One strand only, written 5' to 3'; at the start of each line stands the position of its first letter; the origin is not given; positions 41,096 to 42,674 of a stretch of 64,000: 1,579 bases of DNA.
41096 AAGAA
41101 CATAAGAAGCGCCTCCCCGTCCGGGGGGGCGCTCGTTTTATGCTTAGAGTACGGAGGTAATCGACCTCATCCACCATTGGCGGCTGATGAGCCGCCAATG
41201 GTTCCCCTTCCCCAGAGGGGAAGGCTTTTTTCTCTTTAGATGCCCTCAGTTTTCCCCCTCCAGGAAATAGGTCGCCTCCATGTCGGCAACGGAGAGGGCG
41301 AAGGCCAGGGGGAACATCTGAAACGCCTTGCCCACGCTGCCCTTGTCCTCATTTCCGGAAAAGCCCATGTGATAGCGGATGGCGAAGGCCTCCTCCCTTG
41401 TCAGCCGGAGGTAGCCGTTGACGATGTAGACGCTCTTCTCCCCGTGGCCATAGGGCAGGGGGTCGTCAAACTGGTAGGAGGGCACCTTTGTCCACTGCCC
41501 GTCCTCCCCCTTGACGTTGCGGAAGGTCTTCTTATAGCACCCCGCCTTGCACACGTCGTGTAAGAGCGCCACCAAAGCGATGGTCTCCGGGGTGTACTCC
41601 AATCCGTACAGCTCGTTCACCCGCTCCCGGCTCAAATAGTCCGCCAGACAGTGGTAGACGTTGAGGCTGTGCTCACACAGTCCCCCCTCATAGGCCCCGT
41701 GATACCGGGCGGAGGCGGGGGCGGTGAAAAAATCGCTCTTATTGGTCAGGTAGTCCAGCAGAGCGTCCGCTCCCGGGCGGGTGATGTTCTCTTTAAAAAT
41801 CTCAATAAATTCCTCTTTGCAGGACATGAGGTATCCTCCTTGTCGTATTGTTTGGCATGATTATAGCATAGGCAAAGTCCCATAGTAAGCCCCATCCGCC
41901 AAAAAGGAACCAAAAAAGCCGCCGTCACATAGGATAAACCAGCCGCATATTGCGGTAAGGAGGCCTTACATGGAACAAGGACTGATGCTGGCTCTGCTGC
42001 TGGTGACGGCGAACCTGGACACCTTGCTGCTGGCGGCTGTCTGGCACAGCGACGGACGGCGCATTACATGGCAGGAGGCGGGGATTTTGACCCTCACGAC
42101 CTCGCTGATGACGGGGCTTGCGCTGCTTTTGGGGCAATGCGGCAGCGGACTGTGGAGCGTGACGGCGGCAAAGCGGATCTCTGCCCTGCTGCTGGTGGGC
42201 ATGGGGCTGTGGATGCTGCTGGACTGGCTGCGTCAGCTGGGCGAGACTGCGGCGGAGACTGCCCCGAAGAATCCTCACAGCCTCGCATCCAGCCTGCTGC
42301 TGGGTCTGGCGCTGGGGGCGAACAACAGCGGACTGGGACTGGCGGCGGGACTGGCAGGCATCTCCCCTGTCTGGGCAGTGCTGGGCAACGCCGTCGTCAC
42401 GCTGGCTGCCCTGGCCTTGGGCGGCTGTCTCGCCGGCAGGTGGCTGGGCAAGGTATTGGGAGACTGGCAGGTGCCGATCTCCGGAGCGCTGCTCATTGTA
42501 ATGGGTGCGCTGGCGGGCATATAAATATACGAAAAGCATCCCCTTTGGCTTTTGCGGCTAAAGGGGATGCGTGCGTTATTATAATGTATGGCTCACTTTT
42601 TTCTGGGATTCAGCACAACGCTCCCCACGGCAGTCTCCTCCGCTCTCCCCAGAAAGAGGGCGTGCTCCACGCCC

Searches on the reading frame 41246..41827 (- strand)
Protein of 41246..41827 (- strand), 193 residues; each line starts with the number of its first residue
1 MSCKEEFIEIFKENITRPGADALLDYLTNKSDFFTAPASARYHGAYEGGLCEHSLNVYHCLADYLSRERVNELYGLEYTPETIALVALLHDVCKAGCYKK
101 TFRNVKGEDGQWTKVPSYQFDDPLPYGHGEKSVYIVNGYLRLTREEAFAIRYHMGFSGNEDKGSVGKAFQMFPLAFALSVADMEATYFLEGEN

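Call 71: search_protein_families(library=pfam, proteins=[window:41246-41827:-], max_evalue=0.001)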
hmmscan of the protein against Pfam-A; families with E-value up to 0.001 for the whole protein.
window:41246-41827:- (193 aa): 1 family
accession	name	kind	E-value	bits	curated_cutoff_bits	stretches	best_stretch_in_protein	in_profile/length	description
PF01966.28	HD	-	0.00044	20.9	22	1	52-158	3-90/116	HD domain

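Call 86: search_protein_families(library=ncbifam, proteins=[window:41246-41827:-], max_evalue=0.001)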
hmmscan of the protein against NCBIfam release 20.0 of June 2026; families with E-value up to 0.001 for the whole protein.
window:41246-41827:- (193 aa): 0 families

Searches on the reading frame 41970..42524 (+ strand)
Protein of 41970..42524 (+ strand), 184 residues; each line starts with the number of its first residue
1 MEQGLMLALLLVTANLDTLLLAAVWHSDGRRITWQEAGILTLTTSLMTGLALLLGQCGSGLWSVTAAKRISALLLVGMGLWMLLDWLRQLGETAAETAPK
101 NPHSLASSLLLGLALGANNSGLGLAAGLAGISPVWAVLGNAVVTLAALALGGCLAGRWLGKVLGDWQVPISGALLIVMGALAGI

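Call 71: search_protein_families(library=pfam, proteins=[window:41970-42524:+], max_evalue=0.001)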
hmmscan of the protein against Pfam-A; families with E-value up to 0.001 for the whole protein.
window:41970-42524:+ (184 aa): 1 family
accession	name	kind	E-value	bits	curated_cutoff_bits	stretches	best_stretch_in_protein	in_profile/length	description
PF02659.21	Mntp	-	1.2e-06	28.8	24.4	1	40-180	14-149/152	Putative manganese efflux pump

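Call 86: search_protein_families(library=ncbifam, proteins=[window:41970-42524:+], max_evalue=0.001)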
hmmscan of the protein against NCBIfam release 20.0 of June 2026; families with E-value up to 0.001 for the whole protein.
window:41970-42524:+ (184 aa): 1 family
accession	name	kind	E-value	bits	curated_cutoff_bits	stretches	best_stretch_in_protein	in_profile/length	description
TIGR02840.1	spore_YtaF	equivalog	2.7e-14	53.1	149.6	2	6-97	2-93/206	sporulation membrane protein YtaF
